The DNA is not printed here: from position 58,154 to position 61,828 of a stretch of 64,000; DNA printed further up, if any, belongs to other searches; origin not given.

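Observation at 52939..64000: Contiguous Glt/Nfs-like trans-envelope gene set (beta-barrel / 3 TPR / small periplasmic / FHA+TonB-C / beta-barrel) in a non-Myxococcus genomic background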

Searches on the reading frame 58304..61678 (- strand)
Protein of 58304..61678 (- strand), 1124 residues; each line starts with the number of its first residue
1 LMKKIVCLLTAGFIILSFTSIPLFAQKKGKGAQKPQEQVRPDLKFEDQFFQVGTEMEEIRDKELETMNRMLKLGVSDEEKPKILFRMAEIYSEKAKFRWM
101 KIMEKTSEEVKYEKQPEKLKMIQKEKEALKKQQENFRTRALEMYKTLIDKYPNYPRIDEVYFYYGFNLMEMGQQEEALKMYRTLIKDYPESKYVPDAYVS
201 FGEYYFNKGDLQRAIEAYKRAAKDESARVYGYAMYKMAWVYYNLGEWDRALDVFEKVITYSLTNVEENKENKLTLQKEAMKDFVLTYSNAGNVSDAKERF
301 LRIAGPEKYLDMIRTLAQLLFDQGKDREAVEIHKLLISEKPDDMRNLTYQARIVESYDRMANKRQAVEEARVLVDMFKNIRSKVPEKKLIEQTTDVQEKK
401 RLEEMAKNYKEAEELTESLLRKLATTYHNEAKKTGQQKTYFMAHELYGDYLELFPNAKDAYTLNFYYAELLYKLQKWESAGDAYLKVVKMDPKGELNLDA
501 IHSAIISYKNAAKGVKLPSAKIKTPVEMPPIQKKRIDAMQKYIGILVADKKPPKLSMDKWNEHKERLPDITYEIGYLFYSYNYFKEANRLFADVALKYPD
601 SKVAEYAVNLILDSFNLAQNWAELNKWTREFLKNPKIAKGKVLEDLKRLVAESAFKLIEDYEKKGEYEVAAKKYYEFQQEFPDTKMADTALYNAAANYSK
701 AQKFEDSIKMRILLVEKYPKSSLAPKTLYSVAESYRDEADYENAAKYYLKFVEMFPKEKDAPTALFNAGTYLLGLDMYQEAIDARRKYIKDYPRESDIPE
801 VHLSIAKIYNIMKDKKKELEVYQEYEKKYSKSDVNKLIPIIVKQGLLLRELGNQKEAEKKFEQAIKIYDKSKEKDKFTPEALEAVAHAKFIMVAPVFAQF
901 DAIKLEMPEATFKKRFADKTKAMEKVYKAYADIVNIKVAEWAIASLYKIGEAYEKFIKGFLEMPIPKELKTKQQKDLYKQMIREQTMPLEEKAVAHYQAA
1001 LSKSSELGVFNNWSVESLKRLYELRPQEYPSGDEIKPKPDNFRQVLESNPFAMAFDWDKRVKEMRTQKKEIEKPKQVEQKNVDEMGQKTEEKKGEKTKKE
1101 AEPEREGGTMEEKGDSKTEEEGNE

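Call 3: search_protein_families(library=ncbifam, proteins=[window:58304-61678:-], max_evalue=0.01)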
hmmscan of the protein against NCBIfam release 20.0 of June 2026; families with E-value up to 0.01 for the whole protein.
window:58304-61678:- (1124 aa): 10 families
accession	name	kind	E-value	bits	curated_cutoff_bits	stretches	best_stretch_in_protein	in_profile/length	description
TIGR02795.1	tol_pal_ybgF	equivalog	2.1e-41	141.2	90.1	4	161-260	5-106/119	tol-pal system protein YbgF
TIGR03302.1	OM_YfiO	subfamily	2.8e-17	63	81.4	4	725-872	33-149/239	outer membrane protein assembly factor BamD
NF008068.0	PRK10803.1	equivalog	7.1e-15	55.7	383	3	170-269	155-256/263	cell division protein CpoB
NF033920.0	C39_PA2778_fam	equivalog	3e-07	30.1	150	1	167-257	165-250/255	PA2778 family cysteine peptidase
NF047371.1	FlcA_CTERM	equivalog_domain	9.4e-07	27.7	300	2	122-260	363-502/646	periplasmic flagellar collar protein FlcA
NF052312.1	T9SS_PorW_SprE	equivalog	1.1e-05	24.3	250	1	131-287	226-382/716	type IX secretion system periplasmic lipoprotein PorW/SprE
TIGR03939.1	PGA_TPR_OMP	equivalog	1.2e-05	23.7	366.65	1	714-824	75-179/800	poly-beta-1,6 N-acetyl-D-glucosamine export porin PgaA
NF002725.1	PRK02603.1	equivalog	0.00065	19.7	143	1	206-260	46-101/173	photosystem I assembly protein Ycf3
NF033762.1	social_mot_Tgl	equivalog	0.00086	18.7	225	1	128-260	38-165/252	social motility TPR repeat lipoprotein Tgl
NF040586.1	FxSxx_TPR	equivalog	0.0015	17.1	300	0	211-298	530-619/830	FxSxx-COOH system tetratricopeptide repeat protein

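Call 4: search_protein_families(library=pfam, proteins=[window:58304-61678:-], max_evalue=0.01)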
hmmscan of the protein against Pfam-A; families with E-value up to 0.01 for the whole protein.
window:58304-61678:- (1124 aa): 15 families
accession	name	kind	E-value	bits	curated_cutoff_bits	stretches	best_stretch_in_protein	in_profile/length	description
PF13174.12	TPR_6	-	4.4e-30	102.7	26.3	2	159-191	1-33/33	Tetratricopeptide repeat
PF07719.23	TPR_2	-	7.2e-25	85.5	27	4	232-260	2-30/34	Tetratricopeptide repeat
PF13428.12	TPR_14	-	6.1e-20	70.2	23.5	0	195-224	1-30/44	Tetratricopeptide repeat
PF13424.12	TPR_12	-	5.6e-18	65.3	30.1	1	196-258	4-72/77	Tetratricopeptide repeat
PF13432.12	TPR_16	-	8.9e-17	61.7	32.7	3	202-257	4-57/65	Tetratricopeptide repeat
PF14559.12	TPR_19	-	1.2e-11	45.1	25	1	208-257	4-51/68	Tetratricopeptide repeat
PF00515.34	TPR_1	-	2.8e-09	36.8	27.8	1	233-259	3-29/34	Tetratricopeptide repeat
PF13176.12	TPR_7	-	1.6e-08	34.4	27.9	1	233-261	1-31/36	Tetratricopeptide repeat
PF13181.12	TPR_8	-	2e-08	34.2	25.7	1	196-222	2-28/34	Tetratricopeptide repeat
PF13374.12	TPR_10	-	4.8e-07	30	27.5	0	233-259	4-30/42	Tetratricopeptide repeat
PF12895.13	ANAPC3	-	6e-05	23.7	27.2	1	172-256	3-81/82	Anaphase-promoting complex, cyclosome, subunit 3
PF13431.12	TPR_17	-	0.00016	22.1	24.4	0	181-216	2-34/34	Tetratricopeptide repeat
PF17874.7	TPR_MalT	-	0.00021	21.1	45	0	161-259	43-150/336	MalT-like TPR region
PF13525.12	YfiO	-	0.00048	20.4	25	1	138-197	59-129/203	Outer membrane lipoprotein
PF22883.1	Consortin_N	-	0.0044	17.4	27.7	0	723-746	4-27/52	Consortin, N-terminal domain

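Call 17: find_homologous_proteins(query=window:58304-61678:-, max_evalue=1e-10)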
Query window:58304-61678:- (1124 aa): 102 proteins with E <= 1e-10 among 8000 candidates.
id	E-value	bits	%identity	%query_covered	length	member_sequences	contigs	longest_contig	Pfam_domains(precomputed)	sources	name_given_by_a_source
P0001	0.0e+0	2458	100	100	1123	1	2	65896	PF14559.13,PF00515.35,PF12895.14,PF13424.13,PF13176.13,PF13432.13,PF13428.13,PF13181.13,PF07719.24,PF13174.13,PF13374.13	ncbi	ncbi:MAG: tetratricopeptide repeat protein [Myxococcota bacterium]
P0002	0.0e+0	2286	93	100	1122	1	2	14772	PF14559.13,PF00515.35,PF12895.14,PF13424.13,PF13176.13,PF13432.13,PF13428.13,PF13181.13,PF07719.24,PF13174.13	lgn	-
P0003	0.0e+0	2221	90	100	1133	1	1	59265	PF14559.13,PF00515.35,PF13424.13,PF13176.13,PF13432.13,PF13428.13,PF13181.13,PF07719.24,PF13174.13,PF13374.13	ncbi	-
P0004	0.0e+0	2203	88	100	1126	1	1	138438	PF14559.13,PF00515.35,PF12895.14,PF13424.13,PF13176.13,PF13432.13,PF13428.13,PF13181.13,PF07719.24,PF13174.13,PF13374.13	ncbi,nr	ncbi:MAG: tetratricopeptide repeat protein [Deltaproteobacteria bacterium]|nr:tetratricopeptide repe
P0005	0.0e+0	2175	87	100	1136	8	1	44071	PF13431.13,PF13525.13,PF13176.13,PF13428.13,PF13374.13,PF14559.13,PF00515.35,PF12895.14,PF13424.13,PF13432.13,PF13181.13,PF07719.24,PF13174.13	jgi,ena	-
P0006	0.0e+0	2165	88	97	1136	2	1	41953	PF14559.13,PF00515.35,PF12895.14,PF13424.13,PF13176.13,PF13432.13,PF13428.13,PF13181.13,PF07719.24,PF13174.13,PF13374.13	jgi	-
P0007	0.0e+0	2135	86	100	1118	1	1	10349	PF13431.13,PF13525.13,PF13176.13,PF13428.13,PF13374.13,PF14559.13,PF00515.35,PF12895.14,PF13424.13,PF13432.13,PF13181.13,PF07719.24,PF13174.13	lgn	-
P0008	0.0e+0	1487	100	60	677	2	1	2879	PF14559.13,PF13414.13,PF00515.35,PF12895.14,PF13424.13,PF13176.13,PF13432.13,PF13428.13,PF07719.24,PF13174.13,PF13374.13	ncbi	ncbi:MAG: tetratricopeptide repeat protein, partial [Myxococcota bacterium]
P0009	0.0e+0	1159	52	93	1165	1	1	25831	PF14559.13,PF12895.14,PF13424.13,PF13432.13,PF13428.13,PF07719.24,PF13174.13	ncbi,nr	ncbi:MAG: tetratricopeptide repeat protein [Deltaproteobacteria bacterium]|nr:tetratricopeptide repe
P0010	0.0e+0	1145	49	98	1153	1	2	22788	PF14559.13,PF00515.35,PF13424.13,PF13432.13,PF13428.13,PF07719.24,PF13174.13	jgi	jgi:tetratricopeptide (TPR) repeat protein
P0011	1.6e-176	608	34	92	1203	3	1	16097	PF14559.13,PF00515.35,PF13424.13,PF13176.13,PF13432.13,PF13181.13,PF07719.24,PF13174.13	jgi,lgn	-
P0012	2.7e-172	594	36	88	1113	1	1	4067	PF14559.13,PF00515.35,PF13424.13,PF13176.13,PF13432.13,PF13428.13,PF07719.24,PF13174.13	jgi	-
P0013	2.9e-172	593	33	88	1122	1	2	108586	PF14559.13,PF13371.13,PF13424.13,PF13176.13,PF13432.13,PF13428.13,PF13181.13,PF07719.24,PF13174.13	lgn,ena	-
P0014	9.1e-172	592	35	90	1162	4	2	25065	PF14559.13,PF13428.13,PF07719.24,PF13174.13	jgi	jgi:TolA-binding protein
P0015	1.7e-169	584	34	90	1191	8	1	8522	PF14559.13,PF00515.35,PF13424.13,PF13432.13,PF13428.13,PF13181.13,PF07719.24,PF13174.13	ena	-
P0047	1.7e-139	485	31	87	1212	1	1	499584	PF14559.13,PF13424.13,PF13428.13,PF13174.13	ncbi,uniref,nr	ncbi:tetratricopeptide repeat protein [Aggregicoccus sp. 17bor-14]|uniref:tetratricopeptide repeat p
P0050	4.2e-137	477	30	90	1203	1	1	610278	PF13428.13,PF13174.13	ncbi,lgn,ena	-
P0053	2.1e-136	475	30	96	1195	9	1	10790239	PF14559.13,PF13424.13,PF13428.13,PF07719.24,PF13174.13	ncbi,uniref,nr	ncbi:tetratricopeptide repeat protein [Myxococcus sp. MISCRS1]|uniref:tetratricopeptide repeat prote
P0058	2.9e-121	425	30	89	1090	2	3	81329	PF14559.13,PF00515.35,PF12895.14,PF13424.13,PF13176.13,PF13432.13,PF13428.13,PF13181.13,PF07719.24,PF13174.13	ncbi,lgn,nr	ncbi:tetratricopeptide repeat protein [Myxococcota bacterium]|nr:tetratricopeptide repeat protein [M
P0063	5.1e-109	384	28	93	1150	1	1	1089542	PF14559.13,PF00515.35,PF13424.13,PF13432.13,PF13428.13,PF13181.13,PF07719.24,PF13174.13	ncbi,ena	-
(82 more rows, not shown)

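Call 18: find_encoding_contigs(protein=P0001, flank=10000, max_places=4)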
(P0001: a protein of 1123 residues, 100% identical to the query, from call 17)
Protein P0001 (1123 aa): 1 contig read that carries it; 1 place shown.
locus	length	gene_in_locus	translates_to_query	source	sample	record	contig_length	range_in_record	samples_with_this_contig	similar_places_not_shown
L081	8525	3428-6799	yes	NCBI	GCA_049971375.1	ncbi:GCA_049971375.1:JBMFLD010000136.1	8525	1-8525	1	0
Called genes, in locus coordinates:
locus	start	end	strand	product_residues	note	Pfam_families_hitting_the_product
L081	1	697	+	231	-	?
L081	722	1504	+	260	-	-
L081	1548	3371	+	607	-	PF13432:TPR_16 (faint), PF00515:TPR_1 (faint), PF07719:TPR_2 (faint), PF12895:ANAPC3 (faint), PF13174:TPR_6 (faint), PF13424:TPR_12 (faint), PF13428:TPR_14 (faint), PF25062:ARM_TT21_N (faint), +1 more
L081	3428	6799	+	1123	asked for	PF00515:TPR_1 (faint), PF07719:TPR_2 (faint), PF13176:TPR_7 (faint), PF13181:TPR_8 (faint), PF13424:TPR_12 (faint), PF13174:TPR_6 (weak), PF13432:TPR_16 (weak), PF13174:TPR_6 (weak), +4 more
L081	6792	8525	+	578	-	?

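Call 34: search_protein_families(library=pfam, proteins=[L081:722-1504:+], max_evalue=0.001)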
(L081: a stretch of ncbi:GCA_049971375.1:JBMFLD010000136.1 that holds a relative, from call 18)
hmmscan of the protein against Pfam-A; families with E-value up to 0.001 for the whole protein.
L081:722-1504:+ (260 aa): 0 families

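Call 35: find_encoding_contigs(protein=P0053, flank=10000, max_places=2)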
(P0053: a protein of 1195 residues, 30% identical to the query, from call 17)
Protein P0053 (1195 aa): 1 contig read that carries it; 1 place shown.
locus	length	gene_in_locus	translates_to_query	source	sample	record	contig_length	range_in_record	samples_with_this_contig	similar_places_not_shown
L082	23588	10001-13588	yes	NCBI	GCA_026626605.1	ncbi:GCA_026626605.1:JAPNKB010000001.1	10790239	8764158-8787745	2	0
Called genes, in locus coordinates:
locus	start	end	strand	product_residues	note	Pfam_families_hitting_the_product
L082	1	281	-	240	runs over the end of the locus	PF00005:ABC_tran, PF13304:AAA_21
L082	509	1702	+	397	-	PF00696:AA_kinase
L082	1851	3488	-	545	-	PF07602:DUF1565 (weak), PF22842:Pel9A-like_beta_helix, PF13229:Beta_helix (weak), PF05048:NosD (weak), PF13229:Beta_helix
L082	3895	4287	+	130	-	PF01476:LysM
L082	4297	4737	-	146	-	-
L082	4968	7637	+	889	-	PF02861:Clp_N, PF23569:NBD_SMAX1 (weak), PF00004:AAA, PF17871:AAA_lid_9, PF00004:AAA, PF07724:AAA_2, PF07728:AAA_5, PF10431:ClpB_D2-small, +8 more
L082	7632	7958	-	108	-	PF03091:CutA1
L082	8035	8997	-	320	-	PF01695:IstB_IS21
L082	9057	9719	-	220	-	-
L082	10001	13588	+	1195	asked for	PF14559:TPR_19 (faint), PF07719:TPR_2 (faint), PF13428:TPR_14 (faint), PF13174:TPR_6 (faint), PF13424:TPR_12 (faint)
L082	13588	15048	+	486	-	PF13432:TPR_16, PF13424:TPR_12 (weak), PF13432:TPR_16 (weak), PF14559:TPR_19, PF23914:TPR_CcmH_CycH, PF14559:TPR_19 (weak), PF13432:TPR_16, PF14559:TPR_19 (weak), +12 more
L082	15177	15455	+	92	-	-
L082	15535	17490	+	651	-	PF16697:Yop-YscD_cpl, PF00498:FHA, PF03544:TonB_C (faint)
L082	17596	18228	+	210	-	-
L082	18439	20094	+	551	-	-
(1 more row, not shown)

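Call 61: find_encoding_contigs(protein=P0050, flank=9000, max_places=1)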
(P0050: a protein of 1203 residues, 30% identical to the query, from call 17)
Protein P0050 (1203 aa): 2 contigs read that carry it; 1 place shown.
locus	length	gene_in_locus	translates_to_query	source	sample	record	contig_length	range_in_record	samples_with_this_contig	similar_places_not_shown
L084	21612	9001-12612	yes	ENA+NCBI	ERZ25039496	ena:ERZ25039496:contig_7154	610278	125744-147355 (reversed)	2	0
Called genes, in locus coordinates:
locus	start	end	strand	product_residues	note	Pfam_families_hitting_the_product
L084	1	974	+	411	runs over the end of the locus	PF00072:Response_reg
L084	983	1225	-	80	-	PF01192:RNA_pol_Rpb6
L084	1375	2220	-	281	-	PF14238:DUF4340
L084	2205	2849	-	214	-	PF14238:DUF4340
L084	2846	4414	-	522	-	PF23357:DUF7088, PF09822:ABC_transp_aux, PF23355:IFT52_GIFT (faint)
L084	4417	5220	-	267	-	PF12679:ABC2_membrane_2, PF12730:ABC2_membrane_4, PF01061:ABC2_membrane, PF12698:ABC2_membrane_3, PF13346:ABC2_membrane_5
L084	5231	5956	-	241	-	PF00005:ABC_tran, PF13304:AAA_21 (faint)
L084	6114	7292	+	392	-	PF00696:AA_kinase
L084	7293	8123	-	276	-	PF01695:IstB_IS21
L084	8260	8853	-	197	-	-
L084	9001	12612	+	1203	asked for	PF13428:TPR_14 (faint), PF13174:TPR_6 (faint)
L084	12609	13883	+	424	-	PF13174:TPR_6 (faint), PF13428:TPR_14 (faint), PF24575:TPR_Slam (faint), PF13432:TPR_16 (weak), PF13429:TPR_15 (weak), PF23914:TPR_CcmH_CycH, PF13432:TPR_16 (weak), PF14559:TPR_19, +8 more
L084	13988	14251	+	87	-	-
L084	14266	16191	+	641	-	PF16697:Yop-YscD_cpl, PF00498:FHA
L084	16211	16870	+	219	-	-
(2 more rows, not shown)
